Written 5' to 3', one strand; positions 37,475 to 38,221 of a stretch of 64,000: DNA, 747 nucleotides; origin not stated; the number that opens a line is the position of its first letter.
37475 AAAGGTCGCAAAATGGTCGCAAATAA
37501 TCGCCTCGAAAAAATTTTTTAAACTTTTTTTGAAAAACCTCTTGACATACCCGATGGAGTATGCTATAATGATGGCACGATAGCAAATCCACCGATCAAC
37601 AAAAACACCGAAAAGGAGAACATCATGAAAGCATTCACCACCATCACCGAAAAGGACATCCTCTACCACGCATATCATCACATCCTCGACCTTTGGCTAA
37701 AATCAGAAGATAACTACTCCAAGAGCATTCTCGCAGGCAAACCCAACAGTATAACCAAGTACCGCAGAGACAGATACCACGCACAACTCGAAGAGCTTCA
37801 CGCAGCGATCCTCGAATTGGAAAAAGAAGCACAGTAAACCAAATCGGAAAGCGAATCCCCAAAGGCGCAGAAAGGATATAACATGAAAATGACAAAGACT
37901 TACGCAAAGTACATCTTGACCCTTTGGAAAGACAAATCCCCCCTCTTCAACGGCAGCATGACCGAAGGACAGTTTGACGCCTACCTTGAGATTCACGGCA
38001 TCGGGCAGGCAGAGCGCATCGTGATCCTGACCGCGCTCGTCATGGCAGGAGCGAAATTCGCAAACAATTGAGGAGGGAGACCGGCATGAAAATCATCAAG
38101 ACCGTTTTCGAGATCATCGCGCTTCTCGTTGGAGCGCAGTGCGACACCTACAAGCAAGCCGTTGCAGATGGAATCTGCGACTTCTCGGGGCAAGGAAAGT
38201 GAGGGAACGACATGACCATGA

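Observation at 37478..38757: Five-ORF plus-strand cassette with a perfect consensus promoter, wedged antisense between the late regulator and terS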

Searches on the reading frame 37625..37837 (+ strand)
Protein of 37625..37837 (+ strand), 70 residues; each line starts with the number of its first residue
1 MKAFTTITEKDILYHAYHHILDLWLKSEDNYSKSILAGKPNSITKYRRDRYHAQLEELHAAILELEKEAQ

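Call 7: search_protein_families(library=pfam, max_evalue=1, proteins=[window:37625-37837:+])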
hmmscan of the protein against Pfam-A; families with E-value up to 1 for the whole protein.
window:37625-37837:+ (70 aa): 1 family
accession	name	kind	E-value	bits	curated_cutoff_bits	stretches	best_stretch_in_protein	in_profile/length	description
PF24809.1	DUF7708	-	0.055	13.8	25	1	7-69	76-138/146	Domain of unknown function (DUF7708)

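Call 8: search_protein_families(library=phrogs, max_evalue=1, proteins=[window:37625-37837:+])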
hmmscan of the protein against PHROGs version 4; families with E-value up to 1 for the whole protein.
window:37625-37837:+ (70 aa): 3 families
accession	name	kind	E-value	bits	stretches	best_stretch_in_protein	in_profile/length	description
phrog_18549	-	unknown function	0.02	16.2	1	17-52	10-45/118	-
phrog_24654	-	unknown function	0.14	13.3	1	42-69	40-67/85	-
phrog_6310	-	unknown function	0.28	12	1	44-58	24-38/42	-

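Call 12: find_encoding_contigs(protein=window:37625-37837:+, flank=6000, max_places=10)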
Protein window:37625-37837:+ (70 aa): no gene with exactly this product is on record in the collection.

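Call 62: search_protein_families(library=phrogs, alignment_id=A3, max_evalue=0.001)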
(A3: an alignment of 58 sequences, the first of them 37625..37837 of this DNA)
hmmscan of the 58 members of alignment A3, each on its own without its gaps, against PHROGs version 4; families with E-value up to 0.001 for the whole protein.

A. member 1, window:37625-37837:+ (70 aa): 0 families

B. families by the number of members that match (of 58 scanned): 41 families (the first 25 are shown)
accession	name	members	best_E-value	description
phrog_19458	-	3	8e-89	primase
phrog_6744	-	3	1.3e-27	-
phrog_27491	-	2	1.7e-06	-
phrog_2302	-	1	5.6e-87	phosphoadenosine phosphosulfate reductase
phrog_2159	-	1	1.1e-72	ParB-like partition protein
phrog_15645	-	1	1.8e-71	-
phrog_6452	-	1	1.5e-46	-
phrog_21141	-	1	2.3e-45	-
phrog_15863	-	1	1.2e-42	-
phrog_8470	-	1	2.1e-38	-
phrog_30451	-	1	1.3e-34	-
phrog_8684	-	1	3e-28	-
phrog_98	-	1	6.9e-27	-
phrog_4095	-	1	1e-26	-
phrog_7484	-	1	1.6e-23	-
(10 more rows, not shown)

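Call 63: search_protein_families(library=pfam, alignment_id=A3, max_evalue=0.001)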
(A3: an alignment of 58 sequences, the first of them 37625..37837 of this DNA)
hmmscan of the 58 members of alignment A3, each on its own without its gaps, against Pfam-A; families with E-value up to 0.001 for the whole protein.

A. member 1, window:37625-37837:+ (70 aa): 0 families

B. families by the number of members that match (of 58 scanned): 10 families
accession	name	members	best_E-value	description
PF24753.1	DUF7698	1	2.1e-48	Domain of unknown function (DUF7698)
PF11922.13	DUF3440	1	1.8e-36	Domain of unknown function (DUF3440)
PF14284.11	PcfJ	1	3.7e-34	PcfJ-like protein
PF09643.15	YopX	1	5.6e-22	YopX protein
PF01507.26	PAPS_reduct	1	5.3e-11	Phosphoadenosine phosphosulfate reductase domain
PF14058.11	PcfK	1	2.9e-06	PcfK-like protein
PF00226.36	DnaJ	1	9.4e-06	DnaJ domain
PF02195.25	ParB_N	1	1.8e-05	ParB N-terminal domain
PF25433.1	DUF7895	1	0.00035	Domain of unknown function (DUF7895)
PF20236.3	DUF6593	1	0.00059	Family of unknown function (DUF6593)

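Call 64: search_protein_families(library=padloc, alignment_id=A3, max_evalue=0.01)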
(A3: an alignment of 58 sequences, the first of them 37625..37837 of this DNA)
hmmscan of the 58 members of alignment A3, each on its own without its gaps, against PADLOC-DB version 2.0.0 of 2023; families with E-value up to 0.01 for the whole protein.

A. member 1, window:37625-37837:+ (70 aa): 0 families

B. families by the number of members that match (of 58 scanned): 7 families
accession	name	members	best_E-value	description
PDLC02661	DndC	2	6.7e-06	DndC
PDLC02662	DndC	1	4.7e-06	DndC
PDLC02510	BrxP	1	0.00038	BrxP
PDLC03229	MTase_II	1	0.0018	Type II methyltransferase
PDLC01933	CARF7--CARF_HD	1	0.0032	-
PDLC04497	PDC-M18A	1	0.0068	-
PDLC03795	RTasSLATT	1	0.0089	DRT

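Call 65: search_protein_families(library=ncbifam, max_evalue=0.1, proteins=[window:37625-37837:+])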
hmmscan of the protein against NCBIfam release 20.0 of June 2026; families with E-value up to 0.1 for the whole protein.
window:37625-37837:+ (70 aa): 0 families

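Call 71: search_protein_representatives(protein=window:37625-37837:+)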
Query: 70 residues. Proteins with E-value up to 0.001 (for the whole library): 44; up to 1e-10: 4; up to 1e-30: 0. The best 44 are listed.
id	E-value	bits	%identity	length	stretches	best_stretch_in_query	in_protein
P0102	8.2e-23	95.8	73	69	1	1-67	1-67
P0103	4.7e-15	71.3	54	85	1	1-69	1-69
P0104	5.8e-14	67.9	51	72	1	3-67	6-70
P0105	1.1e-11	60.7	45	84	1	4-68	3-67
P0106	9.5e-10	54.6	46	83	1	1-67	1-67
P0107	1.7e-09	53.8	48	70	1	1-67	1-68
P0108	2.5e-09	53.2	47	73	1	1-68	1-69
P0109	3.1e-08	49.8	49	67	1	1-68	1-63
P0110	4.1e-08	49.4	42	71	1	2-67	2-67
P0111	6.6e-08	48.8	43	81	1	1-70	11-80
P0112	6.8e-08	48.7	48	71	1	1-67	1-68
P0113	8.7e-08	48.4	49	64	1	1-67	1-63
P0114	1.1e-07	48.0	47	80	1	1-68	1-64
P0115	3.6e-07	46.5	53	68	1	1-69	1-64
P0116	7.9e-07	45.4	42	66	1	4-67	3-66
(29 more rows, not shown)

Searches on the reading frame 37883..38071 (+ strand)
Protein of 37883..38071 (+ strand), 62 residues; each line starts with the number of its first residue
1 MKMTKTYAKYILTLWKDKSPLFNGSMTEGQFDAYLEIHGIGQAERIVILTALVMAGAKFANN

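Call 7: search_protein_families(library=pfam, max_evalue=1, proteins=[window:37883-38071:+])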
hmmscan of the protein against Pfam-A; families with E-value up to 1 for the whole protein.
window:37883-38071:+ (62 aa): 0 families

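Call 8: search_protein_families(library=phrogs, max_evalue=1, proteins=[window:37883-38071:+])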
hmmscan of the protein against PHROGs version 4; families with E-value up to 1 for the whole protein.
window:37883-38071:+ (62 aa): 0 families

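Call 65: search_protein_families(library=ncbifam, max_evalue=0.1, proteins=[window:37883-38071:+])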
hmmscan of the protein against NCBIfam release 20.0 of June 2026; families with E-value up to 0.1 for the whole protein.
window:37883-38071:+ (62 aa): 1 family
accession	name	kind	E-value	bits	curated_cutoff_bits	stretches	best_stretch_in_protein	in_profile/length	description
NF006558.0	PRK09059.1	equivalog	0.049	12.2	645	1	7-50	178-221/430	dihydroorotase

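Call 67: find_homologous_proteins(query=window:37883-38071:+, max_evalue=0.01)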
Query window:37883-38071:+ (62 aa): 22 proteins with E <= 0.01 among 22 candidates.
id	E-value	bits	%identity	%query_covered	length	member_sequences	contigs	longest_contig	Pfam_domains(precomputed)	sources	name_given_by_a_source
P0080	7.6e-32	125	100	97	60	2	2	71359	-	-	-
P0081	4.9e-28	113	90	98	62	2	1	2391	-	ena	-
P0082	2.6e-25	105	86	95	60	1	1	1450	-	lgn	-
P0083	3.7e-21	92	77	98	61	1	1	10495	-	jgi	jgi:hypothetical protein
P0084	1.5e-18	84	73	100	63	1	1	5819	-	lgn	-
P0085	1.8e-18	83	73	100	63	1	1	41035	-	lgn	-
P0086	9.5e-18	81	70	100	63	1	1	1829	-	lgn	-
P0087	4.9e-17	79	69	100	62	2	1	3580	-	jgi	jgi:hypothetical protein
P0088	1.8e-16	77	69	97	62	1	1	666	-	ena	-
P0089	3.0e-16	76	65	97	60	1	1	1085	-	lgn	-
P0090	5.9e-16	76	70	97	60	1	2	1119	-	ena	-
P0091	6.9e-16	75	66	100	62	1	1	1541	-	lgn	-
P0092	8.4e-16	75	66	98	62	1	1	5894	-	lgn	-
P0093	1.1e-15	75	67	94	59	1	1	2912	-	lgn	-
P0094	1.2e-15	74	67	98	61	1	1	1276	-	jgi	jgi:hypothetical protein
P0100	1.3e-14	71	61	100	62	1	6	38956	-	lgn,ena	-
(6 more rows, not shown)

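Call 68: find_encoding_contigs(protein=P0085, flank=5000, max_places=2)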
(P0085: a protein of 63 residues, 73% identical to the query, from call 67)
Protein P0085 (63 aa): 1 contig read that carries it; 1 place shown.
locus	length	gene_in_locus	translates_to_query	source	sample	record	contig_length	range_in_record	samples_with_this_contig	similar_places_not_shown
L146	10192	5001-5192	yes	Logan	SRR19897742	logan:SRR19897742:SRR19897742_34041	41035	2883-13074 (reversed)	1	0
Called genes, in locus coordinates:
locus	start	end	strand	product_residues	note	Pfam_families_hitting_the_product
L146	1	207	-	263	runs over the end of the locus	-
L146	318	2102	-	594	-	PF16510:P22_portal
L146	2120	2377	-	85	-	-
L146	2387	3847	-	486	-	PF03237:Terminase_6N (weak), PF04466:Terminase_3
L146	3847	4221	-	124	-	PF03592:Terminase_2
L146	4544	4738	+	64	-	-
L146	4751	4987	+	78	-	-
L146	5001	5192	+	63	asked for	-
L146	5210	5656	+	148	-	-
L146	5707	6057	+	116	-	-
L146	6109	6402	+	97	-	-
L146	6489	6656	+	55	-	-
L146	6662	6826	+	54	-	-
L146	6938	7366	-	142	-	-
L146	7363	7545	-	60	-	-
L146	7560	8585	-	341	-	-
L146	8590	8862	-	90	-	-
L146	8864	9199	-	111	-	-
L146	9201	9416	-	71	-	-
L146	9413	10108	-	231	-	PF04055:Radical_SAM (weak)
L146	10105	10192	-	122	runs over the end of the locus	PF04448:DUF551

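Call 69: find_encoding_contigs(protein=P0100, flank=5000, max_places=3)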
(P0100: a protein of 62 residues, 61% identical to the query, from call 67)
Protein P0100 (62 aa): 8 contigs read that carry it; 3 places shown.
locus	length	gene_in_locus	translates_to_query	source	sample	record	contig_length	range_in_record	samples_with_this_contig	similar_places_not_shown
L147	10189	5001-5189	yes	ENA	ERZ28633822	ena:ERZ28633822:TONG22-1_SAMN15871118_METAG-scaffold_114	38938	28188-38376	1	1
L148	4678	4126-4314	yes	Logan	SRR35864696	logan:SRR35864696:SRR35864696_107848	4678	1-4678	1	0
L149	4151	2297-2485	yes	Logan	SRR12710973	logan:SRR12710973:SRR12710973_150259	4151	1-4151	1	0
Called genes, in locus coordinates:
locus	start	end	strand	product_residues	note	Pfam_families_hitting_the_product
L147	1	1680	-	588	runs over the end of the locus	-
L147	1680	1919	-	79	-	-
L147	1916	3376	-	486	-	PF04466:Terminase_3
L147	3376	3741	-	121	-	-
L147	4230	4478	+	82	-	-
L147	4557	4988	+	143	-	-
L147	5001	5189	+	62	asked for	-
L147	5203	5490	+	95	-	-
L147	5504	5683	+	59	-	-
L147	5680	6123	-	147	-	PF07374:DUF1492 (weak)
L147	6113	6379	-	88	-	-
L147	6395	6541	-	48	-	-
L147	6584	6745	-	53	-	-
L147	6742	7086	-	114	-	-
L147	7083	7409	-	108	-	-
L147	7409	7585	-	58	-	-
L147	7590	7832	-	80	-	-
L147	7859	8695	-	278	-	PF01695:IstB_IS21, PF20720:nSTAND3 (weak), PF00004:AAA (weak)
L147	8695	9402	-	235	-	-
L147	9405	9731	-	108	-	PF06356:DUF1064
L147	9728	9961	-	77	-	PF14090:HTH_39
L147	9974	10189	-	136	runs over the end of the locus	PF00436:SSB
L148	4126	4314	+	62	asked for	-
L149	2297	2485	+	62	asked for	-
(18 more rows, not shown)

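Call 83: predict_structure(alignment_id=A4)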
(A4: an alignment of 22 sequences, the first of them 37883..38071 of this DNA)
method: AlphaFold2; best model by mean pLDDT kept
length: 62 residues; sequences in the alignment: 22
mean_pLDDT: 82.0   pTM: 0.63
mean pLDDT of the five models: 82.0, 78.2, 78.1, 71.1, 64.2
residues with pLDDT >= 90: 17; 70-90: 39; 50-70: 6; < 50: 0
segments of 3 or more residues with pLDDT < 50: none
pLDDT, mean of each block of 10 residues (from residue 1): 68 75 85 92 91 84 67
secondary structure, 60 per line:
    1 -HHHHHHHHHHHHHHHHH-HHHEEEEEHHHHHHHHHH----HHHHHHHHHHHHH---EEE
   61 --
elements in order: H2-18 E23-27 H28-37 H42-54 E58-60

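Call 88: fold_search(model_id=the predicted structure, library=pdb)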
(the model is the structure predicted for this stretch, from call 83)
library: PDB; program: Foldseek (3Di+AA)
matches with E <= 10: 9; with E <= 0.001: 0
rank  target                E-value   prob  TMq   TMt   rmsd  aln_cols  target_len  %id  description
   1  7c0j_A                5.5e+00  0.10  0.36  0.37   3.6        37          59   22  Crystal structure of chimeric mutant of GH5 in complex with Z-DNA (released 2020-12-16)
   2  4yvm_B                7.2e+00  0.03  0.28  0.12   9.1        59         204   15  X-ray structure of Helicobacter pylori CagL-K74 (released 2015-05-13)
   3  3e3v                  8.2e+00  0.15  0.56  0.24   5.8        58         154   10  Crystal structure of RecX from Lactobacillus salivarius (released 2008-09-02)
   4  2vqg_I                8.2e+00  0.14  0.60  0.51   3.4        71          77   10  Crystal structure of PorB from Corynebacterium glutamicum (crystal form I) (released 2008-05-20)
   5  4wmj_B                8.7e+00  0.09  0.41  0.06   8.0        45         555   20  Colias eurytheme Phosphoglucose isomerase. Homodimer from 4-5(18) genotype. (released 2015-10-14)
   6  9g1z_S                8.7e+00  0.06  0.38  0.39   4.7        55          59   13  Structure of Candida albicans 80S ribosome in complex with mefloquine (non-rotated state) (released 2025-04-23)
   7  7ok1_C                8.7e+00  0.04  0.30  0.11   5.6        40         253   15  Crystal structure of Pseudomonas aeruginosa LpxA in complex with compound 3 (released 2021-10-13)
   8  4yvm_A                8.7e+00  0.03  0.28  0.12   9.1        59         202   15  X-ray structure of Helicobacter pylori CagL-K74 (released 2015-05-13)
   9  3puf_E                9.3e+00  0.06  0.35  0.15   8.7        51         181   16  Crystal structure of human RNase H2 complex (released 2010-12-22)
